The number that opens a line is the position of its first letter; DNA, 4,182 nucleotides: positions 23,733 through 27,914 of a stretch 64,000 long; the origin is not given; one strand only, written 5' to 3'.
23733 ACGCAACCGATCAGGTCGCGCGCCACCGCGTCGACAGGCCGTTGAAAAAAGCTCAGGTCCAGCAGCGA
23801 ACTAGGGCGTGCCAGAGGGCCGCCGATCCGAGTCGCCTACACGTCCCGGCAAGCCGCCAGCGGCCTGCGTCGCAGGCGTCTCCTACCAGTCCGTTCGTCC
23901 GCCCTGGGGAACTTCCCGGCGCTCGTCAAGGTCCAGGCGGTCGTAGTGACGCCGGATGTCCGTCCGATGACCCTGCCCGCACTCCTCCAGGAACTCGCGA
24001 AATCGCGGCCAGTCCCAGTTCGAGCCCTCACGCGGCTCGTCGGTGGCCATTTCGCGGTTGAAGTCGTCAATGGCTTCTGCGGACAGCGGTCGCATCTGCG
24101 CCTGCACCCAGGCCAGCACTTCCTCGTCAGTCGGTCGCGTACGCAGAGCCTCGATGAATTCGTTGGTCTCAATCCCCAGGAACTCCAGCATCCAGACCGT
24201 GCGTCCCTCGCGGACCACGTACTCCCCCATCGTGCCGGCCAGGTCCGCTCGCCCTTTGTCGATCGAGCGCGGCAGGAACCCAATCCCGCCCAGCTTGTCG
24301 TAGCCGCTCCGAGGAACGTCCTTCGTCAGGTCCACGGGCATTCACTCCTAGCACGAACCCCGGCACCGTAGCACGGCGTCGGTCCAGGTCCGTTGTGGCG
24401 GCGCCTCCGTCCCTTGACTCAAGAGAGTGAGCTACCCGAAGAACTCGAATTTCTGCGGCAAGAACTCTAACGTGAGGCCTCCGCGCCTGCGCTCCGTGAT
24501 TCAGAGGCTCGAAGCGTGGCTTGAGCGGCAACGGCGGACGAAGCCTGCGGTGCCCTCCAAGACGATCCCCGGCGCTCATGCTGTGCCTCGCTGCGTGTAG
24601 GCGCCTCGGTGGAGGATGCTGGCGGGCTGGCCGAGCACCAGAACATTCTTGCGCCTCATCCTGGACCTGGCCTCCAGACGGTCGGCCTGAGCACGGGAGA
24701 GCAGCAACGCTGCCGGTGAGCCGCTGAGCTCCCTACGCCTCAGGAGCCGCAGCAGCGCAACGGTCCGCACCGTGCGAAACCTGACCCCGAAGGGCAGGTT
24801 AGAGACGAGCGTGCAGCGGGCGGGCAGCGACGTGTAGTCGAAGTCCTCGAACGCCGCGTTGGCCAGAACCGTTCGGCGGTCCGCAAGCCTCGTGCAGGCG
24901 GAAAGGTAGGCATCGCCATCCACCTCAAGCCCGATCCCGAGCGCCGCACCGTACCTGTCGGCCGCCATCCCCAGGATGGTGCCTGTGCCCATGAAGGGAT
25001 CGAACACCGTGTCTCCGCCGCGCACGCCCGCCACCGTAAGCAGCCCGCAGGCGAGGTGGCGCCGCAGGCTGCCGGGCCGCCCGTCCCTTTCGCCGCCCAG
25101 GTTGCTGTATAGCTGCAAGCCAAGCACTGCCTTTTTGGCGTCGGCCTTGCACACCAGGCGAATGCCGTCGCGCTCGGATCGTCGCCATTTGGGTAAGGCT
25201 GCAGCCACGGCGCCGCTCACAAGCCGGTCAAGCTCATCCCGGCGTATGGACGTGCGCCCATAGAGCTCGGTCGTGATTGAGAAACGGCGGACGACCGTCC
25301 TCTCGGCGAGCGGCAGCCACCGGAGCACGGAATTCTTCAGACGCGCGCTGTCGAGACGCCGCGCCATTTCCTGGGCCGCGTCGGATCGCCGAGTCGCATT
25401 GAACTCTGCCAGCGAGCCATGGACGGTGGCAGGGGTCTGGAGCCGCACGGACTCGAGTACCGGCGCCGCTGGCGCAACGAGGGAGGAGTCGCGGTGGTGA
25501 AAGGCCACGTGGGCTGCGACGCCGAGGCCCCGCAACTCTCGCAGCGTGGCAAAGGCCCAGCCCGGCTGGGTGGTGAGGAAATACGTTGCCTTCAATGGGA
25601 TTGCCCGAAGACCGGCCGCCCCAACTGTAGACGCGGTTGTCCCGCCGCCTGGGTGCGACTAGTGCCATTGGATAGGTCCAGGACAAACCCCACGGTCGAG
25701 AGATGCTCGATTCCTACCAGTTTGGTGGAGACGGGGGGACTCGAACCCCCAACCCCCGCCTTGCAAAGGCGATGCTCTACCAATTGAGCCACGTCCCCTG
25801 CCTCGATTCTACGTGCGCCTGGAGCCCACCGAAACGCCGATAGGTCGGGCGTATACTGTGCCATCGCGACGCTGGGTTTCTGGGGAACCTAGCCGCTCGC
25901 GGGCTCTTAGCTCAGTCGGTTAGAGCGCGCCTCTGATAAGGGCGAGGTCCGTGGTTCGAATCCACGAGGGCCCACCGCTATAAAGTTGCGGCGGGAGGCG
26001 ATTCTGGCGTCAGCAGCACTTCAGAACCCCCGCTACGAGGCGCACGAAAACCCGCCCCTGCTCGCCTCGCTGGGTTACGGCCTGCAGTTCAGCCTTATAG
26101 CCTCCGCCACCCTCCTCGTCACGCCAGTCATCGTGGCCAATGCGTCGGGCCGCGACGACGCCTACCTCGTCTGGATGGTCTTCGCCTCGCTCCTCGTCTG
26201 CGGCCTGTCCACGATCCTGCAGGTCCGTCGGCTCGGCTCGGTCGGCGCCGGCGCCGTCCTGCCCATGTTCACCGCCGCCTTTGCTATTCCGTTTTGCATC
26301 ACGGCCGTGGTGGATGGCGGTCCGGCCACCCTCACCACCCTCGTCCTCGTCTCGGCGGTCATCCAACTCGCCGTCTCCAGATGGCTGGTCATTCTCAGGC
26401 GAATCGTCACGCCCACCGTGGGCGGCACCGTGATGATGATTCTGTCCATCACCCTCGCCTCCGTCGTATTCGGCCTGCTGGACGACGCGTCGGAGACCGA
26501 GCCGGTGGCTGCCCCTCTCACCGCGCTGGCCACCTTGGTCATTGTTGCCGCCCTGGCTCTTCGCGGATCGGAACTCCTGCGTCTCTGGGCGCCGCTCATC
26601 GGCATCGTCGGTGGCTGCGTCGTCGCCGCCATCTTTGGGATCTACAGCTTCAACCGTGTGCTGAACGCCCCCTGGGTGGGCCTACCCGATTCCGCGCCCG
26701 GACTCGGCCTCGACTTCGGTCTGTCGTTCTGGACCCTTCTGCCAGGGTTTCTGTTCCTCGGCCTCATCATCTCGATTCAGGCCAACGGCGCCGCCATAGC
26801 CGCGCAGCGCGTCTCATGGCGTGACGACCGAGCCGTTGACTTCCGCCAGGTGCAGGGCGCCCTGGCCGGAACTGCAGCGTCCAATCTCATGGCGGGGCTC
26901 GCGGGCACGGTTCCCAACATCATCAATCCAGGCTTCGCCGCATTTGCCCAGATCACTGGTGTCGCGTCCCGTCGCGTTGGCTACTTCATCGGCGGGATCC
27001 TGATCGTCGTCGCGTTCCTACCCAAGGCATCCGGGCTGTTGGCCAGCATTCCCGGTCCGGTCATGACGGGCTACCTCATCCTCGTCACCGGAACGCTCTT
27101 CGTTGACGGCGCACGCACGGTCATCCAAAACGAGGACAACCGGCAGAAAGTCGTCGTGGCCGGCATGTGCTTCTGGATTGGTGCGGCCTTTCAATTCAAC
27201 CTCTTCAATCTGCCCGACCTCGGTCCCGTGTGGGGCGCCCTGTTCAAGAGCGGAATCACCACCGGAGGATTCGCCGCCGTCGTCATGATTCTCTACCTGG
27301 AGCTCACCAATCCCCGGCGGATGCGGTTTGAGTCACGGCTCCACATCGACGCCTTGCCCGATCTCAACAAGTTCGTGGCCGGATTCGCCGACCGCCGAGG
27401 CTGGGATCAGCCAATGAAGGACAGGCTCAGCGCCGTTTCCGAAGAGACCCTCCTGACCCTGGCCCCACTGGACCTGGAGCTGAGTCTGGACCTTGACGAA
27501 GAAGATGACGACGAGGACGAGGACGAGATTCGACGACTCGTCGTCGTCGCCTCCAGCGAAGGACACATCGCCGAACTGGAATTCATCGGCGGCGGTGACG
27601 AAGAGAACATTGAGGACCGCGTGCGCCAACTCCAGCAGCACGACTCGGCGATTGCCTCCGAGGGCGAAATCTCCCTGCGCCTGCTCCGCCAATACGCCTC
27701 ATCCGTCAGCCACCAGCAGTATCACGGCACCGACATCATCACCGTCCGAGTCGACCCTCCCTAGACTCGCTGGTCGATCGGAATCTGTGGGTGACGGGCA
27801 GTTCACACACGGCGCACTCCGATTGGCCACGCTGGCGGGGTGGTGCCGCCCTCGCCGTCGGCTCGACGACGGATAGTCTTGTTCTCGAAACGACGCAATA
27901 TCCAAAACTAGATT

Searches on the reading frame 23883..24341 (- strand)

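Call 28: search_protein_families(library=pfam, proteins=[window:23883-24341:-], max_evalue=0.00001)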
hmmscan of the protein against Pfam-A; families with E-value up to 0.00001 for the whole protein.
window:23883-24341:- (152 aa): 1 family
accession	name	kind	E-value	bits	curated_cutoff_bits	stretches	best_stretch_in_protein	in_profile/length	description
PF16798.10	DUF5069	-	6.2e-30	104.5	27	1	8-142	2-133/133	Domain of unknown function (DUF5069)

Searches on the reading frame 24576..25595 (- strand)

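Call 28: search_protein_families(library=pfam, proteins=[window:24576-25595:-], max_evalue=0.00001)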
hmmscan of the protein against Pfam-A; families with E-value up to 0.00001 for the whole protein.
window:24576-25595:- (339 aa): 1 family
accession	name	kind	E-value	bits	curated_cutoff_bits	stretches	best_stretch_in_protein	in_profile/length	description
PF01170.24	UPF0020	-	1.1e-11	45.2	22.3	1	172-280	7-142/197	RMKL-like, methyltransferase domain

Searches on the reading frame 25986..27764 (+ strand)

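Call 28: search_protein_families(library=pfam, proteins=[window:25986-27764:+], max_evalue=0.00001)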
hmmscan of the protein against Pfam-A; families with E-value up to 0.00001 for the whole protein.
window:25986-27764:+ (592 aa): 1 family
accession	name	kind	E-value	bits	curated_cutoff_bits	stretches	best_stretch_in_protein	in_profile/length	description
PF00860.26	Xan_ur_permease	-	4.9e-35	121.4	27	1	30-400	5-381/389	Permease family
